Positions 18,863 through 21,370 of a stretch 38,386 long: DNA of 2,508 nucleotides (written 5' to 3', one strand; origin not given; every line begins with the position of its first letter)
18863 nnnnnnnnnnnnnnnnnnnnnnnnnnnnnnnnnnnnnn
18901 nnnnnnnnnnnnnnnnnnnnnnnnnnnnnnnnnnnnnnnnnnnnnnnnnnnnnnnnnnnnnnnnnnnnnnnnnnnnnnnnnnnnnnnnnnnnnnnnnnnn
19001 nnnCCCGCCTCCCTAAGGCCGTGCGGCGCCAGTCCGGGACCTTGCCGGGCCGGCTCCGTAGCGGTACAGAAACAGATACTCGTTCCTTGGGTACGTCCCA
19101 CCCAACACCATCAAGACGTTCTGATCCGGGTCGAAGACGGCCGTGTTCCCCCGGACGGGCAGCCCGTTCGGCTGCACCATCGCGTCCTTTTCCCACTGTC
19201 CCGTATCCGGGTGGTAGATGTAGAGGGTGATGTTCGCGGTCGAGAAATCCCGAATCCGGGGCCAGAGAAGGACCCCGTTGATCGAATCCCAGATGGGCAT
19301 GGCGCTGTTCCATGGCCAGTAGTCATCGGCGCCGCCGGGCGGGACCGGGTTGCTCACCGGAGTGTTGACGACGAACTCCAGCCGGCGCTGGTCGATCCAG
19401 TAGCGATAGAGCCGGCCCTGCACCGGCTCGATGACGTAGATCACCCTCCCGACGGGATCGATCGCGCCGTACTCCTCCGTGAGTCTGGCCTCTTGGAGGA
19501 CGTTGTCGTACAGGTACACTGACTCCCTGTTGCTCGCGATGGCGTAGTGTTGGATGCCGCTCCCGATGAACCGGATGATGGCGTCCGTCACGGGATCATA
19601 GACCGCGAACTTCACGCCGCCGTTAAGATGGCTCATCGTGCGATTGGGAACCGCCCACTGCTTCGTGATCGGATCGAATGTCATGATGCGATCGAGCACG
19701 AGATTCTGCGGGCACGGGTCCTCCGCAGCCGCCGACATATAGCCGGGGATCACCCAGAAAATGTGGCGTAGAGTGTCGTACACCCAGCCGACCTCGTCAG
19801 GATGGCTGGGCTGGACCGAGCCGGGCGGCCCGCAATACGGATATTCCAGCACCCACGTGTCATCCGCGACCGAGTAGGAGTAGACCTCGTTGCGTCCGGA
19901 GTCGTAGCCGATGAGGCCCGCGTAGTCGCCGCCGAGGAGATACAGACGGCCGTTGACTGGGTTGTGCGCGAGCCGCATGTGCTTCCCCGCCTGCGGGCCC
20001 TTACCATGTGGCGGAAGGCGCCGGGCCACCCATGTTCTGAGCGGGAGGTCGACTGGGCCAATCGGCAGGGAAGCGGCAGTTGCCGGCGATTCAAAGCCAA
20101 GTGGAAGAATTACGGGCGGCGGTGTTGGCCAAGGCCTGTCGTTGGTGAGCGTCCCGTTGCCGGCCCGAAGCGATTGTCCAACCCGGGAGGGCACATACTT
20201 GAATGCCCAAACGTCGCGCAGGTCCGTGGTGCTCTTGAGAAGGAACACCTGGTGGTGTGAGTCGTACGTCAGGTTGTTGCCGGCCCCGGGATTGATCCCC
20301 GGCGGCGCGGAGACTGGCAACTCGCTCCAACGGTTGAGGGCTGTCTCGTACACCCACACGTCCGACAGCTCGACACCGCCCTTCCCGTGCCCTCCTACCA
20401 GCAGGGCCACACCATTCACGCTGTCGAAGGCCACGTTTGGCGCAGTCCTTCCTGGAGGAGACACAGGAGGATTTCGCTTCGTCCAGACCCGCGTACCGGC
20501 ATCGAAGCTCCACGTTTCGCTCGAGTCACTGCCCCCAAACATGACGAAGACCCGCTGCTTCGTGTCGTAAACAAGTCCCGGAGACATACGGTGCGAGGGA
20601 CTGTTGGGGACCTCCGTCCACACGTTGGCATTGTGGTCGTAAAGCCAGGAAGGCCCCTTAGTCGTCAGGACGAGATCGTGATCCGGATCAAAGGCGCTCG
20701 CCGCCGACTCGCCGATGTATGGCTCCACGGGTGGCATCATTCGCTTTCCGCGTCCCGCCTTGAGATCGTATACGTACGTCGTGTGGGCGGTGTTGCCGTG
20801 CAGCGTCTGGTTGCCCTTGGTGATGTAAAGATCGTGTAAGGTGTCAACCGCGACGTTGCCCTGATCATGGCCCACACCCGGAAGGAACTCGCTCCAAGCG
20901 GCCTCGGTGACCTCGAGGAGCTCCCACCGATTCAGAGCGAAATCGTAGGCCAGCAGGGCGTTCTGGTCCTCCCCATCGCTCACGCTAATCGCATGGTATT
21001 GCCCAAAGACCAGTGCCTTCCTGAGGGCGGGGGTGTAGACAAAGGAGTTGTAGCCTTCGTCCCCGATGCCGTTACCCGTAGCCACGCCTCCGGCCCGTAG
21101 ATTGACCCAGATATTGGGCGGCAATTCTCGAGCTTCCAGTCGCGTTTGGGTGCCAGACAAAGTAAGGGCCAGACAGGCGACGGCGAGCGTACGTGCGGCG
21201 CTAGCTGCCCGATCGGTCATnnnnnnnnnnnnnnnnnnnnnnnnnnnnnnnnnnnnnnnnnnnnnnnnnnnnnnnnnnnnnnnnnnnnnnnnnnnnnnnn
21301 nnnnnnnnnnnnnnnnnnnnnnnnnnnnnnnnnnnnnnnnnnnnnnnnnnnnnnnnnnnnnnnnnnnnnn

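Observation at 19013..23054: Translationally coupled three-gene secreted module of unknown function inside the glycan operon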

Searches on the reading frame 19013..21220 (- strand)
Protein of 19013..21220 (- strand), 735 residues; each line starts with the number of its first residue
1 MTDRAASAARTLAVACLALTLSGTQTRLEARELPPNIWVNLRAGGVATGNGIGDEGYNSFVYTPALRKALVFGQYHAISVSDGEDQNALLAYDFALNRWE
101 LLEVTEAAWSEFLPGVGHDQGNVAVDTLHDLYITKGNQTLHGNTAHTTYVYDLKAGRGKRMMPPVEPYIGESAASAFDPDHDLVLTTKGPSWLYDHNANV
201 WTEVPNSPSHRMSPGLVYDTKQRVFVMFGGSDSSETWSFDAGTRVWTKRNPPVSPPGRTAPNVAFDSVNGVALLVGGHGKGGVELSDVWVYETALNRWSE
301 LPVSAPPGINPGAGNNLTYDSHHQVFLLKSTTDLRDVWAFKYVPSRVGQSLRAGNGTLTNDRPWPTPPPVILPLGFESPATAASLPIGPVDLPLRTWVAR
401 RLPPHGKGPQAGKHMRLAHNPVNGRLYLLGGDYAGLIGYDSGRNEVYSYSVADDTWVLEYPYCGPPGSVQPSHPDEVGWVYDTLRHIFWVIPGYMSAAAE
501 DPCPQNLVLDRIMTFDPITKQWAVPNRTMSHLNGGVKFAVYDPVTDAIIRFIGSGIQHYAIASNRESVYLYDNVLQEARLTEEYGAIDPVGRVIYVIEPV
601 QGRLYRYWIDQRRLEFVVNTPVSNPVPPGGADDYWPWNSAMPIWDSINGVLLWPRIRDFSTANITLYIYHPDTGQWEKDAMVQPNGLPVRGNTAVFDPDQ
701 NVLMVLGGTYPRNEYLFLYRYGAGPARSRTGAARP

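Call 5: search_protein_families(library=pfam, proteins=[window:19013-21220:-], max_evalue=0.1)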
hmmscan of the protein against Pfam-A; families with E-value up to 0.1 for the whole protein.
window:19013-21220:- (735 aa): 8 families
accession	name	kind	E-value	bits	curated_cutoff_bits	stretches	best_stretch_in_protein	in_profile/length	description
PF24681.1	Kelch_KLHDC2_KLHL20_DRC7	-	3.6e-23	82.5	50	2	192-342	29-186/221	KLHDC2/KLHL20/DRC7 Kelch-repeats domain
PF24981.1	Beta-prop_ATRN-LZTR1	-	1.4e-20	74.2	50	3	192-324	18-160/289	Attractin/LZTR1 beta-propeller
PF13964.12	Kelch_6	-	3.8e-11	43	25.3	0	422-457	10-41/50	Kelch motif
PF07646.21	Kelch_2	-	1.9e-10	40.6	21.3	1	263-303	5-46/48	Kelch motif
PF01344.31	Kelch_1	-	2e-09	37.2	20.1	1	266-302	8-43/46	Kelch motif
PF13415.12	Kelch_3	-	5e-09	36.5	22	1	270-306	2-36/48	Galactose oxidase, central domain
PF13418.12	Kelch_4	-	1.8e-07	31.4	21.6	1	270-307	13-48/49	Galactose oxidase, central domain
PF24996.1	NANM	-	0.0018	17.7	45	0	223-310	19-108/350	N-acetylneuraminate epimerase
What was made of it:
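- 19013..21220 (-): Gene C: 735-aa protein made of a signal peptide and two beta-propellers. Kelch Pfam hits above cut-off (call 5).
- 20186..21133 (-): C_N: Kelch propeller of about six blades (residues ~30-345), the obligate partner of B. PF24681 82.5 bits and PF24981 74.2 bits, both above the cut-off of 50 (call 5).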

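Call 6: search_protein_families(library=ncbifam, proteins=[window:19013-21220:-], max_evalue=0.1)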
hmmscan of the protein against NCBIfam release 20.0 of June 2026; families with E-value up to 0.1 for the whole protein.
window:19013-21220:- (735 aa): 4 families
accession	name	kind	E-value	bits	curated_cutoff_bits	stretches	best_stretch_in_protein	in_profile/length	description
NF010730.0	PRK14131.1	subfamily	0.00041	19.2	416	0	215-312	40-140/384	N-acetylneuraminate epimerase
TIGR03548.1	mutarot_permut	subfamily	0.001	18.3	243.2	0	662-708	184-231/323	cyclically-permuted mutarotase family protein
TIGR03547.1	muta_rot_YjhT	subfamily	0.0048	16.1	256.35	0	276-310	70-109/346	YjhT family mutarotase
NF047539.1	XAC2610_fam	domain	0.023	15.2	35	0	125-157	8-39/89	XAC2610-related protein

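Call 11: search_solved_structures(query=window:19013-21220:-, max_evalue=0.01)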
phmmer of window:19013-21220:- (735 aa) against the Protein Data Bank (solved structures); distinct sequences matched with E-value up to 0.01: 2.
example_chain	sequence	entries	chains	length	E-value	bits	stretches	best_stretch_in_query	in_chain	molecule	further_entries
4yy8_A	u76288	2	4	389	0.0011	20.6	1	193-316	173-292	Kelch protein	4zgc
4ch9_A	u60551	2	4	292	0.0074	17.8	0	198-308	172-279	KELCH-LIKE PROTEIN 3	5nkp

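Call 15: find_homologous_proteins(query=window:19013-21220:-)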
Query window:19013-21220:- (735 aa): 63 proteins with E <= 0.001 among 8000 candidates.
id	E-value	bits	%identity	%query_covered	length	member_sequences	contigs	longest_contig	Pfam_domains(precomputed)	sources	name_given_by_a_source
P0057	0.0e+0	1737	100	100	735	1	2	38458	PF07646.22,PF13418.13,PF24681.2,PF13415.13,PF24981.2,PF01344.32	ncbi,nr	ncbi:MAG: hypothetical protein HYS14_06945 [Candidatus Rokubacteria bacterium]|nr:hypothetical prote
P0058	1.3e-266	905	58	98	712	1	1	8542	PF24996.1,PF07646.22,PF24681.2,PF13415.13,PF24981.2,PF01344.32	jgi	jgi:hypothetical protein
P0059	6.0e-243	827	55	95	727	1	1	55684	PF07646.22,PF13418.13,PF24681.2,PF13415.13,PF24981.2,PF01344.32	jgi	jgi:hypothetical protein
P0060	1.4e-194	667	47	94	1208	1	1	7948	PF07646.22,PF24681.2,PF13415.13,PF24981.2,PF01344.32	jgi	jgi:hypothetical protein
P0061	1.4e-180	621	46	94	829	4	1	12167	PF07646.22,PF24681.2,PF13415.13,PF24981.2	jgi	-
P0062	2.8e-171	590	69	52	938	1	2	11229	PF24681.2,PF13415.13,PF24981.2,PF01344.32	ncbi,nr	ncbi:MAG: hypothetical protein HYS14_00550 [Candidatus Rokubacteria bacterium]|nr:hypothetical prote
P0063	2.2e-145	504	60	49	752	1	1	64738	PF24681.2,PF13415.13,PF24981.2,PF01344.32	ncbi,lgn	-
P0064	7.1e-132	459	62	44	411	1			PF07646.22,PF24681.2,PF13415.13,PF24981.2,PF01344.32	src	-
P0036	1.6e-115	405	57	42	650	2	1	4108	PF24681.2,PF13415.13,PF24981.2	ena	-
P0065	3.0e-113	398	57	41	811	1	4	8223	PF24681.2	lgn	-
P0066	6.1e-98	347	49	45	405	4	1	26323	PF24681.2,PF24981.2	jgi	jgi:hypothetical protein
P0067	9.4e-95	337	38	73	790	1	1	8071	PF07646.22,PF13418.13,PF24681.2,PF13415.13,PF24981.2,PF01344.32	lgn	-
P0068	2.5e-94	335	48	50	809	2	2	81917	PF24681.2,PF24981.2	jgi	jgi:hypothetical protein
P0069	1.2e-93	333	43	50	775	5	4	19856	PF24681.2,PF13415.13,PF24981.2,PF01344.32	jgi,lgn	jgi:hypothetical protein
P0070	1.0e-92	330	53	43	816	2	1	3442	PF18370.8,PF00041.28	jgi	-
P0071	1.1e-92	330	50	44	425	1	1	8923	PF24681.2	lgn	-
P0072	3.7e-92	328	48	45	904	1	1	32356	PF24681.2,PF24981.2,PF00041.28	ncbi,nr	ncbi:fibronectin type III domain-containing protein, partial [Candidatus Woesearchaeota archaeon]|nr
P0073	1.4e-90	323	48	46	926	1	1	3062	PF24681.2,PF13415.13,PF24981.2,PF01344.32,PF00041.28,PF16656.12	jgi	jgi:hypothetical protein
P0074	3.1e-90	322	51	43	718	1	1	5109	PF24681.2,PF25788.3,PF18370.8,PF00041.28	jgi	jgi:chitodextrinase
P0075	9.2e-89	317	48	46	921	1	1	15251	PF24681.2,PF24981.2,PF16656.12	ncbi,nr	ncbi:MAG: fibronectin type III domain-containing protein [Planctomycetes bacterium]|nr:fibronectin t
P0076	1.9e-88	316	47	47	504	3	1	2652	PF24681.2,PF24981.2,PF00041.28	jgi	jgi:hypothetical protein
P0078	2.5e-85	306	45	47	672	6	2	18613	PF24681.2,PF24981.2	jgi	jgi:hypothetical protein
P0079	6.4e-82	294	45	46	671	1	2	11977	PF24681.2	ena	-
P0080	1.4e-79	287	36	75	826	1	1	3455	PF07646.22,PF24681.2,PF13415.13,PF24981.2,PF00041.28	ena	-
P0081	3.6e-77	279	43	48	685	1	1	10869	PF24981.2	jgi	jgi:hypothetical protein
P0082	1.6e-75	273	54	31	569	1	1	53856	PF24681.2,PF13415.13,PF24981.2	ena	-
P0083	1.4e-73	267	37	67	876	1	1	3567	PF07646.22,PF24681.2,PF13415.13,PF24981.2,PF01344.32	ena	-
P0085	6.6e-63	231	41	42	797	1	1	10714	PF24681.2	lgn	-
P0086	7.9e-63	231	33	60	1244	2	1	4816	PF24681.2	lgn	-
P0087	6.8e-62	228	42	46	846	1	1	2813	PF07646.22,PF24681.2,PF13415.13,PF17957.8,PF24981.2,PF01344.32,PF25210.2,PF19077.7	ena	-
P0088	1.6e-58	217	31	77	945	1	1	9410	PF24681.2,PF00404.25,PF24981.2,PF00041.28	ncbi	-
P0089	1.5e-55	207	25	48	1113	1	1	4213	PF24996.1,PF07646.22,PF13418.13,PF13964.13,PF24681.2,PF17963.8,PF13415.13,PF17957.8,PF24981.2,PF01344.32,PF05345.19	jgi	jgi:N-acetylneuraminic acid mutarotase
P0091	1.8e-48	184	36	45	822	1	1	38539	PF24681.2,PF24981.2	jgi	jgi:hypothetical protein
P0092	2.5e-43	167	26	40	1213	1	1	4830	PF07646.22,PF13418.13,PF13964.13,PF24681.2,PF17963.8,PF13415.13,PF17957.8,PF24981.2,PF01344.32,PF05345.19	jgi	jgi:hypothetical protein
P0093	2.0e-40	157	24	26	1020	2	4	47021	PF24681.2,PF24981.2,PF01344.32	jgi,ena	jgi:hypothetical protein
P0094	5.1e-35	139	23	65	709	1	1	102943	PF07646.22,PF13418.13,PF24681.2,PF13854.13,PF13415.13,PF24981.2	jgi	jgi:hypothetical protein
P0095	4.0e-33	133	30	22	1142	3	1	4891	PF24996.1,PF07646.22,PF13418.13,PF13964.13,PF24681.2,PF13854.13,PF13415.13,PF13385.14,PF24981.2,PF01344.32,PF02210.32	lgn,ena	-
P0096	4.6e-30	123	33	21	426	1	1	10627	PF07646.22,PF13418.13,PF13964.13,PF24681.2,PF13854.13,PF13415.13,PF17957.8,PF24981.2,PF01344.32,PF09136.17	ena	-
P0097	6.8e-30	122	31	47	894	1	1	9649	PF24681.2,PF13415.13,PF24981.2,PF00041.28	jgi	jgi:hypothetical protein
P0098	7.6e-26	109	29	22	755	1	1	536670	PF07679.23,PF13895.13,PF24681.2,PF13415.13,PF13927.13,PF24981.2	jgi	jgi:hypothetical protein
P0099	1.0e-25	108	31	17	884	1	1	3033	PF24996.1,PF07646.22,PF13418.13,PF24681.2,PF13854.13,PF13415.13,PF13948.12,PF24981.2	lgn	-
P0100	9.5e-22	95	30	17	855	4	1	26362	PF24681.2,PF13415.13,PF13948.12,PF24981.2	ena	-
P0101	1.1e-21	95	34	16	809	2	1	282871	PF13418.13,PF24681.2,PF13854.13,PF13415.13,PF24981.2,PF01344.32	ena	-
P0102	1.0e-20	92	34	12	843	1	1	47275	PF07646.22,PF13418.13,PF24681.2,PF13415.13,PF24981.2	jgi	jgi:cysteine-rich repeat protein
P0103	6.9e-20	89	29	18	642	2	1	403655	PF24996.1,PF13418.13,PF24681.2,PF13415.13,PF24981.2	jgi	jgi:N-acetylneuraminic acid mutarotase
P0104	6.0e-16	76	28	23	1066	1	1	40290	PF13418.13,PF12768.14,PF24681.2,PF13854.13,PF13415.13,PF24981.2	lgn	-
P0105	6.6e-16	76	28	20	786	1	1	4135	PF13418.13,PF24681.2,PF13415.13,PF24981.2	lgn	-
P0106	1.0e-15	75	24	31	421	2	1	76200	PF13418.13,PF24681.2,PF13415.13,PF24981.2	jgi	jgi:hypothetical protein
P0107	1.3e-14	72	24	43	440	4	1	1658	PF24996.1,PF07646.22,PF13418.13,PF13964.13,PF24681.2,PF13854.13,PF13415.13,PF25852.1,PF24981.2,PF01344.32,PF13860.13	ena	-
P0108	1.3e-14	72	28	22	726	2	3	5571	PF24681.2,PF13415.13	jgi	-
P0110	6.3e-14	69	32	21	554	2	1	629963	PF07646.22,PF13418.13,PF24681.2,PF13854.13,PF13415.13,PF24981.2,PF01344.32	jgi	-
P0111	5.5e-13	66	28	25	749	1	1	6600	PF13418.13,PF24681.2,PF13415.13,PF24981.2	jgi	jgi:hypothetical protein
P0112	2.0e-11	61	29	22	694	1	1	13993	PF13418.13,PF24681.2,PF13415.13,PF24981.2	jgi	jgi:hypothetical protein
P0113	6.2e-11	60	32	16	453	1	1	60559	PF24681.2,PF13415.13,PF24981.2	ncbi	-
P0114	9.7e-9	52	27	40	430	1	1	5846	PF24996.1,PF13418.13,PF24681.2,PF13854.13,PF13415.13,PF24981.2,PF01344.32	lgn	-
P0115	6.8e-8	49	35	13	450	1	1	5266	PF13418.13,PF24681.2,PF13415.13,PF24981.2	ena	-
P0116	4.2e-7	47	30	16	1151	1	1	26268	PF24681.2,PF13415.13,PF24981.2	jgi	jgi:DNA-binding beta-propeller fold protein YncE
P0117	1.5e-6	45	41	8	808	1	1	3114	PF24681.2,PF13415.13,PF24981.2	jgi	jgi:hypothetical protein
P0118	4.5e-6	43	37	12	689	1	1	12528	PF00801.27,PF24681.2,PF13415.13,PF24981.2,PF18911.7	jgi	jgi:PKD domain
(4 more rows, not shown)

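Call 53: predict_structure(alignment_id=A4)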
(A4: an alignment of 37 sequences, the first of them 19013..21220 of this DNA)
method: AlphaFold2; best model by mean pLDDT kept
length: 735 residues; sequences in the alignment: 37
mean_pLDDT: 83.1   pTM: 0.54
mean pLDDT of the five models: 83.1, 82.7, 82.2, 82.3, 81.3
residues with pLDDT >= 90: 426; 70-90: 162; 50-70: 64; < 50: 83
segments of 3 or more residues with pLDDT < 50: 1-25, 348-386, 726-735
pLDDT, mean of each block of 10 residues (from residue 1): 39 42 48 91 72 74 95 67 67 93 70 69 94 77 76 89 90 95 96 97 96 96 96 96 96 95 96 97 95 95 94 92 96 91 72 40 33 35 51 92 82 86 93 56 86 93 89 93 95 81 83 93 91 85 96 94 94 79 94 95 96 96 82 76 96 89 92 95 85 94 87 88 62 31
secondary structure, 60 per line:
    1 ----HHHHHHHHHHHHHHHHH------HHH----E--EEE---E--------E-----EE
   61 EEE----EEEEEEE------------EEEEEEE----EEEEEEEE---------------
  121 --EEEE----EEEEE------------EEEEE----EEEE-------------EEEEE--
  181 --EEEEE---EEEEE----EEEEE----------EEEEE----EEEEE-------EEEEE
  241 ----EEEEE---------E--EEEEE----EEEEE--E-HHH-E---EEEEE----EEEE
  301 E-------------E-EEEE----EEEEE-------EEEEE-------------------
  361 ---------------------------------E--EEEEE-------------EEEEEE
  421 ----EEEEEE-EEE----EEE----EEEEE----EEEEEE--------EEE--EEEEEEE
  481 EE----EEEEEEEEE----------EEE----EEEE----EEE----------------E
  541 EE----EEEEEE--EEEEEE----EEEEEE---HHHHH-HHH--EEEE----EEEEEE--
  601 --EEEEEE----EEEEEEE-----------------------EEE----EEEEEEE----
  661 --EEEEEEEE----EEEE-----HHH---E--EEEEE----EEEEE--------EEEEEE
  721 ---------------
elements in order (helices of 4 or more, strands of 3 or more residues): H5-21 E38-40 E59-63 E68-74 E87-93 E98-105 E123-126 E131-135 E148-152 E157-160 E174-178 E183-187 E191-195 E200-204 E215-219 E224-228 E236-240 E245-249 E262-266 E271-275 E288-292 E297-301 E317-320 E325-329 E337-341 E397-401 E415-420 E425-430 E432-434 E439-441 E446-450 E455-460 E469-471 E474-482 E487-495 E506-508 E513-516 E521-523 E540-542 E547-552 E555-560 E565-570 H574-578 E585-588 E593-598 E603-608 E613-619 E643-645 E650-656 E663-670 E675-678 E693-697 E702-706 E715-720
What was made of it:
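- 19013..21220 (-): AF2 model (call 53).
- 20063..20179 (-): Pro-rich disordered linker (residues 348-386) that joins two proteins encoded separately elsewhere. pLDDT below 50 for residues 348-386 (call 53).
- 19046..20053 (-): C_C: second, divergent propeller (residues ~390-725) with a conserved Cys pair (C463, C503). AF2 (call 53).
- On Kelch-repeat beta-propeller: The AF2 model has two propellers of about six blades each, counted from DSSP strands. pLDDT is mostly above 85 within the domains (call 53).
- Checked: C gives two propellers, residues ~30-345 and ~390-725, joined by a disordered linker at 348-386 (call 53).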

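Call 58: fold_search(model_id=the predicted structure, library=pdb)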
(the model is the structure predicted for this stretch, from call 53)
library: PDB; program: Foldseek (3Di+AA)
matches with E <= 10: 1777; with E <= 0.001: 1384
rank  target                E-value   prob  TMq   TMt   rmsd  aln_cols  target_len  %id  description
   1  3va6_B                2.2e-15  1.00  0.26  0.26  19.1       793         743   11  Crystal Structure of the extracellular domain of the putative hybrid two component system BT4673 from B. thetaiotaomic (released 2012-06-13)
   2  3ott_A                5.3e-15  1.00  0.27  0.27  18.5       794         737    9  Crystal Structure of the extracellular domain of the putative one component system BT4673 from B. thetaiotaomicron (released 2011-08-10)
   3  3ott_B                6.6e-15  1.00  0.27  0.27  18.3       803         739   10  Crystal Structure of the extracellular domain of the putative one component system BT4673 from B. thetaiotaomicron (released 2011-08-10)
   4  3va6_A                9.4e-15  1.00  0.26  0.26  19.4       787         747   10  Crystal Structure of the extracellular domain of the putative hybrid two component system BT4673 from B. thetaiotaomic (released 2012-06-13)
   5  4lgn                  9.9e-15  1.00  0.27  0.27  24.4       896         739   11  The structure of Acidothermus cellulolyticus family 74 glycoside hydrolase (released 2013-12-11)
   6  4a2l_B                2.2e-14  1.00  0.26  0.26  21.0       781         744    9  Structure of the periplasmic domain of the heparin and heparan sulphate sensing hybrid two component system BT4663 in  (released 2012-05-02)
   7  7kn8_B                3.1e-14  1.00  0.28  0.29  24.0       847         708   12  Crystal structure of the GH74 xyloglucanase from Xanthomonas campestris (Xcc1752) (released 2021-05-26)
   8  4a2l_C                4.1e-14  1.00  0.26  0.25  20.0       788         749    9  Structure of the periplasmic domain of the heparin and heparan sulphate sensing hybrid two component system BT4663 in  (released 2012-05-02)
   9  9e78_0L               4.8e-14  1.00  0.26  0.29  22.0       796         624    9  48-nm repeat of the Leishmania tarentolae doublet microtubule (released 2025-03-12)
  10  8snb_4B               7.2e-14  1.00  0.26  0.30  23.9       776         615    9  atomic model of sea urchin sperm doublet microtubule (48-nm periodicity) (released 2023-06-28)
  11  4a2l_F                8.0e-14  1.00  0.25  0.25  20.1       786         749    9  Structure of the periplasmic domain of the heparin and heparan sulphate sensing hybrid two component system BT4663 in  (released 2012-05-02)
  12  4a2m_C                9.9e-14  1.00  0.26  0.26  21.7       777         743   10  Structure of the periplasmic domain of the heparin and heparan sulphate sensing hybrid two component system BT4663 in  (released 2012-05-02)
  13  6u42_5L               9.9e-14  1.00  0.24  0.28  24.5       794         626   11  Natively decorated ciliary doublet microtubule (released 2019-11-13)
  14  4a2l_D                1.0e-13  1.00  0.26  0.26  21.5       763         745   10  Structure of the periplasmic domain of the heparin and heparan sulphate sensing hybrid two component system BT4663 in  (released 2012-05-02)
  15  8glv_DA               1.7e-13  1.00  0.28  0.05  32.5       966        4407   12  96-nm repeat unit of doublet microtubules from Chlamydomonas reinhardtii flagella (released 2023-05-31)
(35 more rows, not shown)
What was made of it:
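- Closest known: Kelch-repeat propellers. Same: KLHDC10 is the best single-domain fold match, at TM 0.63 normalised to the target (call 58).
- The best whole-chain fold matches of C are the BT4673 and BT4663 sensor domains (call 58). Those matches are generic double-propeller hits with TM 0.26 (call 58).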

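Call 84: find_encoding_contigs(protein=P0060, flank=8000, max_places=1)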
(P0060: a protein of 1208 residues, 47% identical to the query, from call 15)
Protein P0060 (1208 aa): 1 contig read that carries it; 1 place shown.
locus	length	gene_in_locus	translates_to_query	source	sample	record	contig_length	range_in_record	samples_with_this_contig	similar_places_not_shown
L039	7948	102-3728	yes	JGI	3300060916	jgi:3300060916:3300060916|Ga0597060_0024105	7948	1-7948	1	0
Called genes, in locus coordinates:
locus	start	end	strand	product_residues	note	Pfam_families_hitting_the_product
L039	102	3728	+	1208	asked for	PF01344:Kelch_1 (faint), PF07646:Kelch_2 (faint), PF24981:Beta-prop_ATRN-LZTR1 (faint), PF13415:Beta-prop_FBX42 (faint), PF24681:Kelch_KLHDC2_KLHL20_DRC7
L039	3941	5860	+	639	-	-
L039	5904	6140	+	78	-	PF00550:PP-binding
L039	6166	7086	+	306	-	PF02522:Antibiotic_NAT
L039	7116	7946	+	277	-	?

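Call 85: find_encoding_contigs(protein=P0062, flank=8000, max_places=1)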
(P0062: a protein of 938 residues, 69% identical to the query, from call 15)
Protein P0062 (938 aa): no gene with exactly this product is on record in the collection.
